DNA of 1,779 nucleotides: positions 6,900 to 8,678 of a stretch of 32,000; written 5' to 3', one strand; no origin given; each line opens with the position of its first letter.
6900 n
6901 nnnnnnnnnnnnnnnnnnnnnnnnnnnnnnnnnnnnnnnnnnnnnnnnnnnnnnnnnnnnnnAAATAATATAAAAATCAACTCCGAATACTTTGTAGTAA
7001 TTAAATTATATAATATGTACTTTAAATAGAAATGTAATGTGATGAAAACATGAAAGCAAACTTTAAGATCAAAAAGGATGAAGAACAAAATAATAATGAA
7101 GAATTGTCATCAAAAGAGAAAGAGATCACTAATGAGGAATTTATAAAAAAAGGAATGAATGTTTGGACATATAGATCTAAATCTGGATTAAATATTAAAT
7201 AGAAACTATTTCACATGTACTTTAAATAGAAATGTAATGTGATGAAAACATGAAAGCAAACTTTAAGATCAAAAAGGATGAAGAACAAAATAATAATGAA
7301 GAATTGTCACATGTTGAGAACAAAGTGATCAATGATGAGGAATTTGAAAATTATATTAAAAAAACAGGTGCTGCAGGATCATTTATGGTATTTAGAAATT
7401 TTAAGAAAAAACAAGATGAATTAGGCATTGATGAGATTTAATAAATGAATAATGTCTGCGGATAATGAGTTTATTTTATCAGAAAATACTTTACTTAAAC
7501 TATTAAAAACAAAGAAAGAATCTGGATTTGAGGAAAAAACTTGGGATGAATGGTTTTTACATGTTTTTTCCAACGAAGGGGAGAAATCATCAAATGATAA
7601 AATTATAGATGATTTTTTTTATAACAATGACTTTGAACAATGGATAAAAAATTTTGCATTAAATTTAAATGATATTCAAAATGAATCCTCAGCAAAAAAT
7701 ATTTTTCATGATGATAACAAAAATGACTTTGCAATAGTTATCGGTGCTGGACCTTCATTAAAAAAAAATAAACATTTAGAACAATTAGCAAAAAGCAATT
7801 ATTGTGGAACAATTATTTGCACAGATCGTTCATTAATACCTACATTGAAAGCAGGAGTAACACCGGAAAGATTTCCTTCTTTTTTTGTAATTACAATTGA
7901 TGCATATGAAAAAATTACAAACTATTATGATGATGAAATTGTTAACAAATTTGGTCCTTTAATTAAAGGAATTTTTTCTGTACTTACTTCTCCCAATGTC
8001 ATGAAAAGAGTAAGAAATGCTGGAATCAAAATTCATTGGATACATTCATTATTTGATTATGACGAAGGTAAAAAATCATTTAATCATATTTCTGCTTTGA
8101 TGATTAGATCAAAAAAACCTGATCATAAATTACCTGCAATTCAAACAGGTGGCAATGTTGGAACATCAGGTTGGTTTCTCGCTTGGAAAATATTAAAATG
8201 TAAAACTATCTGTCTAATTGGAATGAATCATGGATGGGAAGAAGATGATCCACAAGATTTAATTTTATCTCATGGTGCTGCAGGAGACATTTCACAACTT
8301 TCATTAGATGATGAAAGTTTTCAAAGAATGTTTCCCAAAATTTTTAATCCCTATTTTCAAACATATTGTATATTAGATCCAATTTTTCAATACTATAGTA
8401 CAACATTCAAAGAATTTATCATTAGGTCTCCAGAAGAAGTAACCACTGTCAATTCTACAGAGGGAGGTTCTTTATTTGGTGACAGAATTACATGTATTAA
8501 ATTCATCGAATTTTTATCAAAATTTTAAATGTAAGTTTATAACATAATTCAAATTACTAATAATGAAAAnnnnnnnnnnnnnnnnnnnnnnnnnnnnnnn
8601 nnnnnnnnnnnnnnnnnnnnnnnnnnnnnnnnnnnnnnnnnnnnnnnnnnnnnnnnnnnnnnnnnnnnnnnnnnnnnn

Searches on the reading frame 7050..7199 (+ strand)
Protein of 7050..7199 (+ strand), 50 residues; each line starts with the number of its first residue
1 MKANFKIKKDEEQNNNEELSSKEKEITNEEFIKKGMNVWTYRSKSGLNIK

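Call 23: search_protein_families(library=pfam, proteins=[window:7050-7199:+], max_evalue=10)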
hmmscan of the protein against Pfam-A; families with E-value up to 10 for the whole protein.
seq(50 aa): 0 families

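Call 24: search_protein_families(library=ncbifam, proteins=[window:7050-7199:+], max_evalue=10)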
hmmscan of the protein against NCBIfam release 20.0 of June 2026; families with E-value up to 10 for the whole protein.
seq(50 aa): 0 families

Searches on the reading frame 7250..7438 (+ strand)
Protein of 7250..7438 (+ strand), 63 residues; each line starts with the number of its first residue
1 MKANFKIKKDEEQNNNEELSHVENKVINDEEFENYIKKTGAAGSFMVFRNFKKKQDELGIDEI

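Call 23: search_protein_families(library=pfam, proteins=[window:7250-7438:+], max_evalue=10)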
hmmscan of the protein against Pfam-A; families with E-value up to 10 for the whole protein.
seq(63 aa): 1 family
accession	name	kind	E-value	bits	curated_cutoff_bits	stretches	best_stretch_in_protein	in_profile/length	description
PF19533.4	Rab3-GAP_cat_C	-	0.049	13.8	27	1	1-46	70-115/203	Rab3 GTPase-activating protein catalytic subunit C-terminal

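Call 24: search_protein_families(library=ncbifam, proteins=[window:7250-7438:+], max_evalue=10)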
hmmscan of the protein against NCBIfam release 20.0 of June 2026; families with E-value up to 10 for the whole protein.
seq(63 aa): 3 families
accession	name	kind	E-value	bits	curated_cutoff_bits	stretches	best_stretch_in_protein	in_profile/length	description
NF005096.0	PRK06524.1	equivalog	0.039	12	684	1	8-55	72-118/493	biotin carboxylase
TIGR04020.1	seco_metab_LLM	subfamily_domain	0.15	11.2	244.45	1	13-63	267-317/341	MupA/Atu3671 family FMN-dependent luciferase-like monooxygenase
NF045996.1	MAG0920_fam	subfamily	1.7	8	43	1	2-62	133-199/232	MAG0920 family protein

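Call 51: find_homologous_proteins(query=A3, max_evalue=0.001)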
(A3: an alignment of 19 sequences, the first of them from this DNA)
Query A3 (19 sequences) (63 aa, profile of the alignment): 1727 proteins with E <= 0.001 among 6693 candidates; the best 120 are listed.
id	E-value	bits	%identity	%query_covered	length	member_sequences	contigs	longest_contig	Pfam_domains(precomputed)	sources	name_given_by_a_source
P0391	4.9e-25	105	58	100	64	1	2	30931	-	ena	-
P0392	6.2e-25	105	58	100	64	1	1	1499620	-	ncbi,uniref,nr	ncbi:hypothetical protein Nisw_04250 [Candidatus Nitrosopumilus sp. SW]|uniref:hypothetical protein 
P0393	7.6e-25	105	56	100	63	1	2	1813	-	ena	-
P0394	8.3e-25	105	56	100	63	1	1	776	-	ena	-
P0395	1.2e-24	104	51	100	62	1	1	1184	-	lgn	-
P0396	1.3e-24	104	55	100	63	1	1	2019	-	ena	-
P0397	1.8e-24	104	55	100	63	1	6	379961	-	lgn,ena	-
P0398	2.1e-24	103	49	100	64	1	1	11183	-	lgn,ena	-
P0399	2.6e-24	103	58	100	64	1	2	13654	-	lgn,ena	-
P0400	3.1e-24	103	58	100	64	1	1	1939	-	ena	-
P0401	3.4e-24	103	50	100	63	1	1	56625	-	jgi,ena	-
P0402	3.8e-24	103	58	100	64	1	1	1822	-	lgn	-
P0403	4.2e-24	103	47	100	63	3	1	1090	-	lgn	-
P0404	4.2e-24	103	56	100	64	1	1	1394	-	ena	-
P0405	4.5e-24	102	47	100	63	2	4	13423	-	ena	-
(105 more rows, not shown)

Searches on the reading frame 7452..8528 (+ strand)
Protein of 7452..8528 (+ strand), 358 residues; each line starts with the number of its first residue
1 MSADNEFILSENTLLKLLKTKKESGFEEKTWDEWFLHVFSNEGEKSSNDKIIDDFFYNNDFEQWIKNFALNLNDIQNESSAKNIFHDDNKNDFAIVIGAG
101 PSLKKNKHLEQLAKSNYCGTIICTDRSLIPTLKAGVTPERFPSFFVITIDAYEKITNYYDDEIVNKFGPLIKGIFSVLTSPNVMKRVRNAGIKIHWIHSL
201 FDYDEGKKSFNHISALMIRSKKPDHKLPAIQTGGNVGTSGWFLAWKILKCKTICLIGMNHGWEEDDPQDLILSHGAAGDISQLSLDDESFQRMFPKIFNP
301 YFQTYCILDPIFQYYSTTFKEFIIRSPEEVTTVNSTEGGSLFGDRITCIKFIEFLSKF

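Call 4: search_protein_families(library=pfam, proteins=[window:7452-8528:+], max_evalue=0.01)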
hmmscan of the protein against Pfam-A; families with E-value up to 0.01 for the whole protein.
window:7452-8528:+ (358 aa): 1 family
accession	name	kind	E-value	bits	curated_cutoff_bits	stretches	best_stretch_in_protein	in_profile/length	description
PF01973.23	MptE-like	-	3.7e-21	76.1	34.6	1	66-264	1-170/171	6-hydroxymethylpterin diphosphokinase MptE-like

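Call 5: search_protein_families(library=ncbifam, proteins=[window:7452-8528:+], max_evalue=0.01)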
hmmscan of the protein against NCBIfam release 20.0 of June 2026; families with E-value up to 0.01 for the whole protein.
window:7452-8528:+ (358 aa): 1 family
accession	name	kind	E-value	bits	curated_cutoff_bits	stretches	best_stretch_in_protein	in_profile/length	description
NF050051.1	FlagModPseD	domain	5.5e-08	31.9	670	1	59-265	194-377/640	flagellin modification protein PseD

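Call 25: search_solved_structures(query=window:7452-8528:+, max_evalue=1, show_alignments=2)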
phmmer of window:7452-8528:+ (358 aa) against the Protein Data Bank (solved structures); distinct sequences matched with E-value up to 1: 1.
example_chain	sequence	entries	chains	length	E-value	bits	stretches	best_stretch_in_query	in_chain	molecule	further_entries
6g5o_A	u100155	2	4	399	0.99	11.7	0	26-56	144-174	Cytochrome P450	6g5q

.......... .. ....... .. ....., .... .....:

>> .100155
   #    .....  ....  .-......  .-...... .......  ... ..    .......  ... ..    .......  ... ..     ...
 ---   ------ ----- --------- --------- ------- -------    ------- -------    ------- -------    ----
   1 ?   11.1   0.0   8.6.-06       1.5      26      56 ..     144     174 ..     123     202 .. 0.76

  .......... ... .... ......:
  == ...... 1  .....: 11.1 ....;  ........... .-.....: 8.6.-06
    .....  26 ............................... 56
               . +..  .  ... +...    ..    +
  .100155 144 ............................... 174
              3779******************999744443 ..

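Call 35: find_homologous_proteins(query=window:7452-8528:+, max_evalue=0.001)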
Query window:7452-8528:+ (358 aa): 878 proteins with E <= 0.001 among 2792 candidates; the best 120 are listed.
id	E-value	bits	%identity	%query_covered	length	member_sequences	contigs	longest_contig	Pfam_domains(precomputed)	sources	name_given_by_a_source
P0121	1.2e-244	829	100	100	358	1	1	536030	PF01973.24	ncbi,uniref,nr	ncbi:hypothetical protein C6990_06380 [Nitrosopumilus sp. b3]|uniref:6-hydroxymethylpterin diphospho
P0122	1.5e-207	707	86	100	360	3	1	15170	PF01973.24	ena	-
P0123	2.1e-184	631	76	99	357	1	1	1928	PF01973.24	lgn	-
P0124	1.6e-181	621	74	100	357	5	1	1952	PF01973.24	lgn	-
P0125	2.7e-179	614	74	100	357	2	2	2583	PF01973.24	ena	-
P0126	1.4e-177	608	74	100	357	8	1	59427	PF01973.24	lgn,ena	-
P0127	2.6e-176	604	73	100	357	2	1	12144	PF01973.24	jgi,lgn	-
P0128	4.6e-174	597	73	100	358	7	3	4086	PF01973.24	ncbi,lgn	-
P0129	4.2e-172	590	70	100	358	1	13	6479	PF01973.24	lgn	-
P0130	1.3e-171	589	70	100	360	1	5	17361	PF01973.24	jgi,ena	jgi:hypothetical protein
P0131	4.6e-149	515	63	100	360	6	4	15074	PF01973.24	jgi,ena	jgi:hypothetical protein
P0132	2.6e-145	502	62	100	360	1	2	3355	PF01973.24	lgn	-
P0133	1.3e-144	500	62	100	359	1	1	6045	PF01973.24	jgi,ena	-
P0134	6.3e-142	491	61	99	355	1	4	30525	PF01973.24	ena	-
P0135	3.7e-140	485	61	100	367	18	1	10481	PF01973.24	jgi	jgi:hypothetical protein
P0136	1.3e-139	483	57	100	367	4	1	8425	PF01973.24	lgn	-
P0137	5.8e-138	478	59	100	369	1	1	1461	PF01973.24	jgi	-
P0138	4.0e-136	472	59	100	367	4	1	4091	PF01973.24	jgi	-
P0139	4.7e-135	468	57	97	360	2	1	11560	PF01973.24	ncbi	ncbi:MAG: 6-hydroxymethylpterin diphosphokinase MptE-like protein [Nitrosotalea sp.]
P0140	6.9e-135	468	57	99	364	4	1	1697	PF01973.24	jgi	jgi:hypothetical protein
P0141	9.7e-135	467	58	98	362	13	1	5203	PF01973.24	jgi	-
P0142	1.3e-134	467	56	100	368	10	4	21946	PF01973.24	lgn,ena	-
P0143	2.4e-134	466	58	100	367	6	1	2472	PF01973.24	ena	-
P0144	2.8e-134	466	58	98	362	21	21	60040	PF01973.24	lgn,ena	-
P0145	6.6e-133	461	57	100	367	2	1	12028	PF01973.24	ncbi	-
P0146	7.5e-133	461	60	87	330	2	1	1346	PF01973.24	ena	-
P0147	2.1e-132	460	55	100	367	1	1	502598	PF01973.24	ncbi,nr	ncbi:MAG TPA: 6-hydroxymethylpterin diphosphokinase MptE-like protein [Nitrosopumilaceae archaeon]|n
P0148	2.5e-132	460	54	100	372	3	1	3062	PF01973.24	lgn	-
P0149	3.1e-132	459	55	99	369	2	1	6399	PF01973.24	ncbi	-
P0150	4.4e-132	459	56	100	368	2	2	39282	PF01973.24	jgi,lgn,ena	-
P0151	5.4e-132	458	55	100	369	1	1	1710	PF01973.24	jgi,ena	-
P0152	8.8e-132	458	57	100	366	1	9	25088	PF01973.24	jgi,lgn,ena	-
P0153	9.8e-131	454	54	100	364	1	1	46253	PF01973.24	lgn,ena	-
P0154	2.0e-130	453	53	100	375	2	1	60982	PF01973.24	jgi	jgi:hypothetical protein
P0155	2.4e-130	453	55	100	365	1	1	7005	PF01973.24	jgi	jgi:hypothetical protein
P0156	1.5e-129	450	55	100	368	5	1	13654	PF01973.24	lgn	-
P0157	1.6e-129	450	54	100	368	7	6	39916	PF01973.24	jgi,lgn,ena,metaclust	metaclust:\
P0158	1.7e-129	450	57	99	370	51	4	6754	PF01973.24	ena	-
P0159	1.9e-129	450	57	99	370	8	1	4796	PF01973.24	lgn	-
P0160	4.5e-129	449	56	100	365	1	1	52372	PF01973.24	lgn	-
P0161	4.8e-129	449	54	98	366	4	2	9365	PF01973.24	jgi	-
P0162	6.6e-129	448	56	100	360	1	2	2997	PF01973.24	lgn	-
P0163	1.1e-128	448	54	98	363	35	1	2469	PF01973.24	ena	-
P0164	1.1e-128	447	55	100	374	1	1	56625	PF01973.24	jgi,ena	-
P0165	1.3e-128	447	54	99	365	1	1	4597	PF01973.24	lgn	-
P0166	1.8e-128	447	56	100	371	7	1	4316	PF01973.24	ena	-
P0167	3.2e-128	446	53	99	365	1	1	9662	PF01973.24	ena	-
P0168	6.9e-128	445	56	97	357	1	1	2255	PF01973.24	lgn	-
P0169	7.3e-128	445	54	100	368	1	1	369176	PF01973.24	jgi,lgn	jgi:hypothetical protein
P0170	7.8e-128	445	54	100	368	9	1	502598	PF01973.24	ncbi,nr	ncbi:MAG TPA: 6-hydroxymethylpterin diphosphokinase MptE-like protein [Nitrosopumilaceae archaeon]|n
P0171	1.0e-127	444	54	100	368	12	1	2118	PF01973.24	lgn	-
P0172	1.4e-127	444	55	100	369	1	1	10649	PF01973.24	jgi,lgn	jgi:hypothetical protein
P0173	1.9e-127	443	54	100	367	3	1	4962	PF01973.24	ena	-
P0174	1.9e-127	443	54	99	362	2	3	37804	PF01973.24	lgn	-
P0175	2.0e-127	443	55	100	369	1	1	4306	PF01973.24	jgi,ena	-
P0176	4.8e-127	442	55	100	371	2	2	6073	PF01973.24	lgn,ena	-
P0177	5.2e-127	442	54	100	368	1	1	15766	PF01973.24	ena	-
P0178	6.8e-127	442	52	100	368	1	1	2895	PF01973.24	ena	-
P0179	9.8e-127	441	53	100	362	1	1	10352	PF01973.24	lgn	-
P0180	9.8e-127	441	54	99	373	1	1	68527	PF01973.24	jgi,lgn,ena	-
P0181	9.9e-127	441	55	100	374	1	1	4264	PF01973.24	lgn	-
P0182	2.0e-126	440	55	99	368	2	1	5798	PF01973.24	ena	-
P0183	2.3e-126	440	52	99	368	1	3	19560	PF01973.24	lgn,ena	-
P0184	2.6e-126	440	59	95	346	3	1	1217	PF01973.24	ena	-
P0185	2.6e-126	440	55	99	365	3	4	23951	PF01973.24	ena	-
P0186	2.7e-126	440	52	99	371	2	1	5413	PF01973.24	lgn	-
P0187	2.8e-126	440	54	99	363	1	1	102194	PF01973.24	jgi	jgi:hypothetical protein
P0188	6.4e-126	438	55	99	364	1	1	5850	PF01973.24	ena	-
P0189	6.5e-126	438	54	100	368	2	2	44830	PF01973.24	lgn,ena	-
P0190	7.2e-126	438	54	100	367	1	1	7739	PF01973.24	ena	-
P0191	1.1e-125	438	52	100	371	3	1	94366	PF01973.24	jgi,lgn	jgi:hypothetical protein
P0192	1.3e-125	437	54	100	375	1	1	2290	PF01973.24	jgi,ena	-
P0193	1.4e-125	437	53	100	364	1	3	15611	PF01973.24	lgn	-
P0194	1.5e-125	437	55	98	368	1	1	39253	PF01973.24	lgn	-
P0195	2.6e-125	436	53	100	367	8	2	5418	PF01973.24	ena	-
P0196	3.3e-125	436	53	100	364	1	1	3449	PF01973.24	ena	-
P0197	3.8e-125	436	54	100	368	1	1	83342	PF01973.24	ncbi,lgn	-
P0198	6.3e-125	435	55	99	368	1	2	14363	PF01973.24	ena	-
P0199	1.1e-124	434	55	100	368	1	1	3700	PF01973.24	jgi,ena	-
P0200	1.3e-124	434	55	99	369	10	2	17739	PF01973.24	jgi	-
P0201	1.6e-124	434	53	99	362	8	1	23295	PF01973.24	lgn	-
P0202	2.7e-124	433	56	99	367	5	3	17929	PF01973.24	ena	-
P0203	3.3e-124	433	55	98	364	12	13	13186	PF01973.24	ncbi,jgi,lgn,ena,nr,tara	ncbi:MAG: hypothetical protein CMA31_01675 [Euryarchaeota archaeon]|nr:hypothetical protein [Euryarc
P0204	3.6e-124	433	54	100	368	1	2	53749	PF01973.24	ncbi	-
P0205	3.9e-124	433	53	100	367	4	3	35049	PF01973.24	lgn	-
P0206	4.0e-124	433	55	99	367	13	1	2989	PF01973.24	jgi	-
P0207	4.1e-124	432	53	100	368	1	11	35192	PF01973.24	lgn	-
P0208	4.3e-124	432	50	99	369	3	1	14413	PF01973.24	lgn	-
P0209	4.5e-124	432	53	100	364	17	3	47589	PF01973.24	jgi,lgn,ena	-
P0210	5.1e-124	432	53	99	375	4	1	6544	PF01973.24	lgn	-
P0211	5.2e-124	432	54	100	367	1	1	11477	PF01973.24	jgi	jgi:hypothetical protein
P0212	6.9e-124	432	54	100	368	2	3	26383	PF01973.24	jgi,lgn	jgi:hypothetical protein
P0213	7.4e-124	432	53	100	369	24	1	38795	PF01973.24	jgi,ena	-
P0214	9.8e-124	431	52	100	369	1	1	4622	PF01973.24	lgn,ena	-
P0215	1.0e-123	431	59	88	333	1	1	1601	PF01973.24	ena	-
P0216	1.1e-123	431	54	98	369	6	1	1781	PF01973.24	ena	-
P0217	2.0e-123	430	53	100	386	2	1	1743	PF01973.24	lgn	-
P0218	2.3e-123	430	54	100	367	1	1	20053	PF01973.24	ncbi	-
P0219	2.6e-123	430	53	100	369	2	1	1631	PF01973.24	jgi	jgi:hypothetical protein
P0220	2.7e-123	430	55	99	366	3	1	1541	PF01973.24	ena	-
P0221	2.9e-123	430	55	99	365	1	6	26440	PF01973.24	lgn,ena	-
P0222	2.9e-123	430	61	83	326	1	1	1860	PF01973.24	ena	-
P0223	3.8e-123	429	53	100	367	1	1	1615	PF01973.24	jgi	jgi:hypothetical protein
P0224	4.0e-123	429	51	100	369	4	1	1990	PF01973.24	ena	-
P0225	4.6e-123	429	53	100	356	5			PF01973.24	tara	tara:strand:+ start:158 stop:1228 length:1071 start_codon:yes stop_codon:yes gene_type:complete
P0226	5.2e-123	429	52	100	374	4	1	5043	PF01973.24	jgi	jgi:hypothetical protein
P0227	5.2e-123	429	54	99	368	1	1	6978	PF01973.24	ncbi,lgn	-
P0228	5.5e-123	429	54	99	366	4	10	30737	PF01973.24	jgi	-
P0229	7.7e-123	428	52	99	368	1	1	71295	PF01973.24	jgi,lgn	jgi:hypothetical protein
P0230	8.0e-123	428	58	89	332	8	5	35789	PF01973.24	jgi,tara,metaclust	jgi:hypothetical protein|tara:strand:+ start:8132 stop:9130 length:999 start_codon:yes stop_codon:ye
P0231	8.2e-123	428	55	98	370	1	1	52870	PF01973.24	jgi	jgi:hypothetical protein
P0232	8.3e-123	428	54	93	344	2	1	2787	PF01973.24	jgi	-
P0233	8.5e-123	428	52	100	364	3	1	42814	PF01973.24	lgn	-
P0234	9.9e-123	428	53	100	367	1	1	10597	PF01973.24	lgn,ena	-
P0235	1.0e-122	428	55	99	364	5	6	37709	PF01973.24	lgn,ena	-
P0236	1.2e-122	428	53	99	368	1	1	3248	PF01973.24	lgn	-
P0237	1.6e-122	427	53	99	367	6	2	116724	PF01973.24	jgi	jgi:hypothetical protein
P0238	1.7e-122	427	52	99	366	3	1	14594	PF01973.24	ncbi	-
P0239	1.9e-122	427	51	100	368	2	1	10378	PF01973.24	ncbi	ncbi:MAG: 6-hydroxymethylpterin diphosphokinase MptE-like protein [Nitrosotalea sp.]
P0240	2.0e-122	427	52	100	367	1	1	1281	PF01973.24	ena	-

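Call 44: predict_structure(alignment_id=A2)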
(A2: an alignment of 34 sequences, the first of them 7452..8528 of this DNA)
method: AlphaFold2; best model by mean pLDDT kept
length: 358 residues; sequences in the alignment: 34
mean_pLDDT: 84.4   pTM: 0.79
mean pLDDT of the five models: 84.4, 84.4, 84.1, 83.0, 81.4
residues with pLDDT >= 90: 173; 70-90: 126; 50-70: 42; < 50: 17
segments of 3 or more residues with pLDDT < 50: 1-3, 41-46, 204-208
pLDDT, mean of each block of 10 residues (from residue 1): 56 88 88 74 50 65 84 91 73 91 95 95 97 98 93 91 98 89 95 89 54 83 85 81 93 95 83 61 66 86 90 87 93 96 96 95
secondary structure, 60 per line:
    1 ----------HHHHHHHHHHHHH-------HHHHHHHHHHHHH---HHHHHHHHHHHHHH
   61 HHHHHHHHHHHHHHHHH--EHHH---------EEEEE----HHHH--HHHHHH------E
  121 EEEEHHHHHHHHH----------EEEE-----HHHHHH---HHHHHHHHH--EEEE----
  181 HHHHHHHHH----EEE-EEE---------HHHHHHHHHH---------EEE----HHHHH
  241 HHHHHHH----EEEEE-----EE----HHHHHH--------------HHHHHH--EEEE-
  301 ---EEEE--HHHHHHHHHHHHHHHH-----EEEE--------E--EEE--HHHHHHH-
elements in order: H11-23 H31-43 H47-77 E93-97 H102-105 H108-113 E120-124 H125-133 E144-147 H153-158 H162-170 E173-176 H181-189 E194-196 E198-200 H210-219 E229-231 H236-247 E252-256 H268-273 H288-293 E296-299 E304-307 H310-325 E331-334 E346-348 H351-357

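Call 46: fold_search(model_id=the predicted structure, library=pdb)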
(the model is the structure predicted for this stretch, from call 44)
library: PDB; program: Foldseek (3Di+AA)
matches with E <= 10: 1502; with E <= 0.001: 7
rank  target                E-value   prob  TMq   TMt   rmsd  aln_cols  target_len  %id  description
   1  5mu5                  4.9e-07  1.00  0.51  0.31   5.2       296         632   12  Structure of MAf glycosyltransferase from Magnetospirillum magneticum AMB-1 (released 2017-11-15)
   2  8sd5_B                7.4e-06  1.00  0.36  0.55   5.7       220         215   20  Crystal structure of HPPK from Methanocaldococcus jannaschii (released 2024-07-03)
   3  8sd5_C                5.4e-05  1.00  0.36  0.56   5.7       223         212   16  Crystal structure of HPPK from Methanocaldococcus jannaschii (released 2024-07-03)
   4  8sd5_A                6.9e-05  1.00  0.35  0.52   5.7       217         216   20  Crystal structure of HPPK from Methanocaldococcus jannaschii (released 2024-07-03)
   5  3gdr_A                2.4e-04  0.99  0.24  0.31  11.5       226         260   12  Crystal structure of the D91N mutant of the orotidine 5'-monophosphate decarboxylase from Saccharomyces cerevisiae (released 2009-06-23)
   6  8sbu_B                3.2e-04  1.00  0.35  0.23   5.4       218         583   20  Crystal structure of MBP fusion with HPPK from Methanocaldococcus jannaschii (released 2024-07-03)
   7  3gdk_C                7.7e-04  0.97  0.25  0.32  10.4       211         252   11  Crystal structure of the orotidine 5'-monophosphate decarboxylase from Saccharomyces cerevisiae (released 2009-06-23)
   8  3gdk_A                1.2e-03  0.94  0.24  0.31  11.3       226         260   12  Crystal structure of the orotidine 5'-monophosphate decarboxylase from Saccharomyces cerevisiae (released 2009-06-23)
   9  3gdr_C                2.3e-03  0.91  0.24  0.31  10.8       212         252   12  Crystal structure of the D91N mutant of the orotidine 5'-monophosphate decarboxylase from Saccharomyces cerevisiae (released 2009-06-23)
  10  8sbu_A                4.7e-03  1.00  0.34  0.23   5.7       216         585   20  Crystal structure of MBP fusion with HPPK from Methanocaldococcus jannaschii (released 2024-07-03)
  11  3gdm_B                4.7e-03  0.82  0.24  0.31  10.6       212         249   11  Crystal structure of the K93R mutant of the orotidine 5'-monophosphate decarboxylase from Saccharomyces cerevisiae (released 2010-02-09)
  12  6frk_x                7.2e-03  0.38  0.16  0.16  14.5       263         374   16  Structure of a prehandover mammalian ribosomal SRP and SRP receptor targeting complex (released 2018-03-28)
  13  9hvg                  7.6e-03  0.44  0.21  0.26  11.6       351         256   10  High-efficiency Kemp eliminases by complete computational design (released 2025-06-11)
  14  3gdl_A                9.1e-03  0.72  0.24  0.30  10.9       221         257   11  Crystal structure of the orotidine 5'-monophosphate decarboxylase from Saccharomyces cerevisiae complexed with 6-azaur (released 2009-06-23)
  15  4muz_A                1.4e-02  0.69  0.23  0.34   8.2       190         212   13  Crystal structure of orotidine 5'-monophosphate decarboxylase from Archaeoglobus fulgidus complexed with inhibitor BMP (released 2013-10-02)
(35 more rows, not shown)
